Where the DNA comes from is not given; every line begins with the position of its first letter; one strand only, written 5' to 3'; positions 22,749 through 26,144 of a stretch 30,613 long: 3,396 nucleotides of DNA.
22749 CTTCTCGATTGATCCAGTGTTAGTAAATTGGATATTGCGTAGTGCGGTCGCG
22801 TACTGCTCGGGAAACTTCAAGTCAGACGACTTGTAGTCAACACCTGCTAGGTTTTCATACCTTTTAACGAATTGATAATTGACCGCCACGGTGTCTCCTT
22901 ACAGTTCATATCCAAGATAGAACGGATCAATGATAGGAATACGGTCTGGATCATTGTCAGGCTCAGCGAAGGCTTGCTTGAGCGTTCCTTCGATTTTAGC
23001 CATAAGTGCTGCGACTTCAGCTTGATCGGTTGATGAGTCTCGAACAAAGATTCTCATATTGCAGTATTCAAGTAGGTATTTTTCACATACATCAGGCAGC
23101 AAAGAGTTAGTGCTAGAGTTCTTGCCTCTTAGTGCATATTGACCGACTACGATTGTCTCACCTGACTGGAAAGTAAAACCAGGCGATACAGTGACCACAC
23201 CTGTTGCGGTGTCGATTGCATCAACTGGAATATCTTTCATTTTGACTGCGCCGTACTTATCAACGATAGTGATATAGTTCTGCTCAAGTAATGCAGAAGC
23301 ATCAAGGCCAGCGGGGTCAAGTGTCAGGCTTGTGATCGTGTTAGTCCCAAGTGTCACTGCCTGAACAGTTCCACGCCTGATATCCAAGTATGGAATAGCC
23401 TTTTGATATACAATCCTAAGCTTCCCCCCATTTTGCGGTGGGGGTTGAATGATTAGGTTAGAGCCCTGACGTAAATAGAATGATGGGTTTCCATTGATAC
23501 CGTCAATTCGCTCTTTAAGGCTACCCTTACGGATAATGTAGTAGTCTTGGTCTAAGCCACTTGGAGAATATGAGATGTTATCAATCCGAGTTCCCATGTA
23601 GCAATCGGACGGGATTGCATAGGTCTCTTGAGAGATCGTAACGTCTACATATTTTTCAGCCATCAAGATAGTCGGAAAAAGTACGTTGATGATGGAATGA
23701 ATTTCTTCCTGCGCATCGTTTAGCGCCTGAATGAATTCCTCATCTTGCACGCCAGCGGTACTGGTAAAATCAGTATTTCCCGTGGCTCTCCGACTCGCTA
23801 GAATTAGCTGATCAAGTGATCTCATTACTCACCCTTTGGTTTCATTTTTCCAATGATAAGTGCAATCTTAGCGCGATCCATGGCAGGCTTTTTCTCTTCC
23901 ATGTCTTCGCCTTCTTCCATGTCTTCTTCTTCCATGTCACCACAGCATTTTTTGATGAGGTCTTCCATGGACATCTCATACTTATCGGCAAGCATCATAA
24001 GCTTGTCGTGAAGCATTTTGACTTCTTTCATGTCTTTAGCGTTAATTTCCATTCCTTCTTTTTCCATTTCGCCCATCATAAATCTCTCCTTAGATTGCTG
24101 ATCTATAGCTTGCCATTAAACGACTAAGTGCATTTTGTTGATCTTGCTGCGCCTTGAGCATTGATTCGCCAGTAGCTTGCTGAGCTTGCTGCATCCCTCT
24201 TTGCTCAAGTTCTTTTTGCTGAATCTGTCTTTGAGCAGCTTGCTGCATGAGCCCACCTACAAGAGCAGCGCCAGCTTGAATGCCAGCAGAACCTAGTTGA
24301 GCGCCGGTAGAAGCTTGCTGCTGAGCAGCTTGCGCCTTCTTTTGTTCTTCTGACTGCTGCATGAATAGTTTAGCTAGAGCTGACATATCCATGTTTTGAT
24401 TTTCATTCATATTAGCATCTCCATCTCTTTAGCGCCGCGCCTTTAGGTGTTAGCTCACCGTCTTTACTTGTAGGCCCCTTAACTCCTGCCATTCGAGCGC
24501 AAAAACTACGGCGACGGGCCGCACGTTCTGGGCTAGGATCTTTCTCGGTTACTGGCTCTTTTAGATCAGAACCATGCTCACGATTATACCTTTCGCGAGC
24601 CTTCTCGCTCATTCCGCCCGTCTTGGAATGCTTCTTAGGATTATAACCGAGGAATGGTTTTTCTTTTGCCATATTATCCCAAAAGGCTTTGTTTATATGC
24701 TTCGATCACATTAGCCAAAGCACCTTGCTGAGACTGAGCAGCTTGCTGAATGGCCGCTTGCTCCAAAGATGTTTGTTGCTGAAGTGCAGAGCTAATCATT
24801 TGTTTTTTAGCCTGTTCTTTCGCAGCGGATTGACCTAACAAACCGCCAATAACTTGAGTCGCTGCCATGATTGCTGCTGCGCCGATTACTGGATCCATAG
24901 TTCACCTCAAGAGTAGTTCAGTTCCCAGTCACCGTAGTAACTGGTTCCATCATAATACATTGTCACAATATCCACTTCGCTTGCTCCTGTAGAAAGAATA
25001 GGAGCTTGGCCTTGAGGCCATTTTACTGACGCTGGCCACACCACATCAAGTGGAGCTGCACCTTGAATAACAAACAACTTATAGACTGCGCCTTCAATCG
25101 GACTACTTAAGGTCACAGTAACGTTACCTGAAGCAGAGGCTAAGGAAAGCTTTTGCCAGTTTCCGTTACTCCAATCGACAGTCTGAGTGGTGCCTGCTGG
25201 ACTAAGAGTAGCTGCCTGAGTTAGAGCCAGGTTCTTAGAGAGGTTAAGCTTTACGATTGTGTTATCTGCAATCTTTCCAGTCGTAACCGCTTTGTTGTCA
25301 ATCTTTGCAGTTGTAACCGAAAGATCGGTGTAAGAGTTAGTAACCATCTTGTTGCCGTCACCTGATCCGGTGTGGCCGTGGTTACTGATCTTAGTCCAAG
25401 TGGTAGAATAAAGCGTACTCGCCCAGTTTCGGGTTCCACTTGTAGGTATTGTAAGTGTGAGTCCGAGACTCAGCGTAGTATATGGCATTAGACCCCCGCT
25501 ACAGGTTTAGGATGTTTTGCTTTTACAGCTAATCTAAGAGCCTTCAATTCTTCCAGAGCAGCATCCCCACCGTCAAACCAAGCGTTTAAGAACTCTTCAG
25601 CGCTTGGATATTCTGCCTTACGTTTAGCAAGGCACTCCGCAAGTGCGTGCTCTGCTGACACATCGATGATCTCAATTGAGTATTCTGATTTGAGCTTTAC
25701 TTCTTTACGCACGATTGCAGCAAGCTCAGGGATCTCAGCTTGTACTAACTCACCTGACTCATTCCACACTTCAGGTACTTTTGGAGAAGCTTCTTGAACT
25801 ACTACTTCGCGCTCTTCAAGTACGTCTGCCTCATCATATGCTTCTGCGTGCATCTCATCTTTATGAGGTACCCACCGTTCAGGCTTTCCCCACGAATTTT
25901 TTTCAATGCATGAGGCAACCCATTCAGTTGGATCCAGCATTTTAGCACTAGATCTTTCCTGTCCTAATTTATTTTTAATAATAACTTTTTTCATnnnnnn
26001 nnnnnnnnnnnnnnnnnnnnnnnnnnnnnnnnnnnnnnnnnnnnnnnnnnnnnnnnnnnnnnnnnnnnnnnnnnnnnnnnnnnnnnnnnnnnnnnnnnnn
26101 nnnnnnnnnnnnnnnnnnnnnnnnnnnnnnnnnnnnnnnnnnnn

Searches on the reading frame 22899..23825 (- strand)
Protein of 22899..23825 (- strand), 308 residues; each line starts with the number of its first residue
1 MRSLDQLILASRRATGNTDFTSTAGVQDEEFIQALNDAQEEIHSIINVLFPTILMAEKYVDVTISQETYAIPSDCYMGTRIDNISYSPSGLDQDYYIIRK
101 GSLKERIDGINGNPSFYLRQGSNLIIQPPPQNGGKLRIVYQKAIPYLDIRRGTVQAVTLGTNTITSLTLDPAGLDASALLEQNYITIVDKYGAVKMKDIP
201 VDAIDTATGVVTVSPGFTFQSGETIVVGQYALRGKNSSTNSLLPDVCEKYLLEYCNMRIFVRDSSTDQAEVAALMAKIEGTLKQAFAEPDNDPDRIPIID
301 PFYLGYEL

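Call 61: search_protein_families(library=phrogs, proteins=[window:22899-23825:-], max_evalue=0.001)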
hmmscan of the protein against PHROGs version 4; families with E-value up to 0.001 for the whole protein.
window:22899-23825:- (308 aa): 1 family
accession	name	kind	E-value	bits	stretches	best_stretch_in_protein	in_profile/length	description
phrog_2941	-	head and packaging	7.5e-05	23.5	1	58-148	51-139/208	virion structural protein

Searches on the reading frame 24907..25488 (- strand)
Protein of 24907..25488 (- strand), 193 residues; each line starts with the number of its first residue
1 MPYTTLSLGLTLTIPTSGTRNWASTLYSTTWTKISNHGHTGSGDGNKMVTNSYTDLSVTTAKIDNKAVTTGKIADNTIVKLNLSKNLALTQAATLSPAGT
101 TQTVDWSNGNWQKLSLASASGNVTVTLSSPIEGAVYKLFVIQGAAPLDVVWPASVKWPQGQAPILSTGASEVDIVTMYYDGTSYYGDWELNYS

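Call 61: search_protein_families(library=phrogs, proteins=[window:24907-25488:-], max_evalue=0.001)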
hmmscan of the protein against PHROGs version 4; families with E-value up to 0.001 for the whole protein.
window:24907-25488:- (193 aa): 8 families
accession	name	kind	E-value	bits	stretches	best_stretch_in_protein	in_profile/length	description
phrog_24774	-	unknown function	1.3e-12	49.1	1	88-187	147-250/258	-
phrog_9017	-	tail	1.7e-09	39.2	1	72-186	30-151/159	tail fiber protein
phrog_19200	-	head and packaging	4.7e-08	33.6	1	46-191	149-265/268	virion structural protein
phrog_7760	-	tail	2.9e-07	31.5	1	61-187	110-216/223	tail fiber protein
phrog_34656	-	unknown function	2.4e-06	28.5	1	91-178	91-181/200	-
phrog_22179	-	tail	3.9e-05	24.3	1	137-180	185-229/244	tail fiber protein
phrog_13518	-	unknown function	8.4e-05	21.7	1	47-113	263-315/1230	-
phrog_892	-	tail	0.00043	19.9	1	53-84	345-376/782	tail fiber protein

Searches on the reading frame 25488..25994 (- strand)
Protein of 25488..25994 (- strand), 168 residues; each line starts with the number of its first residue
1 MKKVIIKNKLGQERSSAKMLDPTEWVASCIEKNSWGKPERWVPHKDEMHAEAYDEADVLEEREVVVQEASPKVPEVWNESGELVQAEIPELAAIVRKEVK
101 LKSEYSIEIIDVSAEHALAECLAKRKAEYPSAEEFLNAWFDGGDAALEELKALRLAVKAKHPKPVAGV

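Call 61: search_protein_families(library=phrogs, proteins=[window:25488-25994:-], max_evalue=0.001)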
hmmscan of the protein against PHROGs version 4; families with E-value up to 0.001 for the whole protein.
window:25488-25994:- (168 aa): 1 family
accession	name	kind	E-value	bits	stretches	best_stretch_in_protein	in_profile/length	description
phrog_9114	-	unknown function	7.4e-07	30.8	1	114-164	53-102/103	-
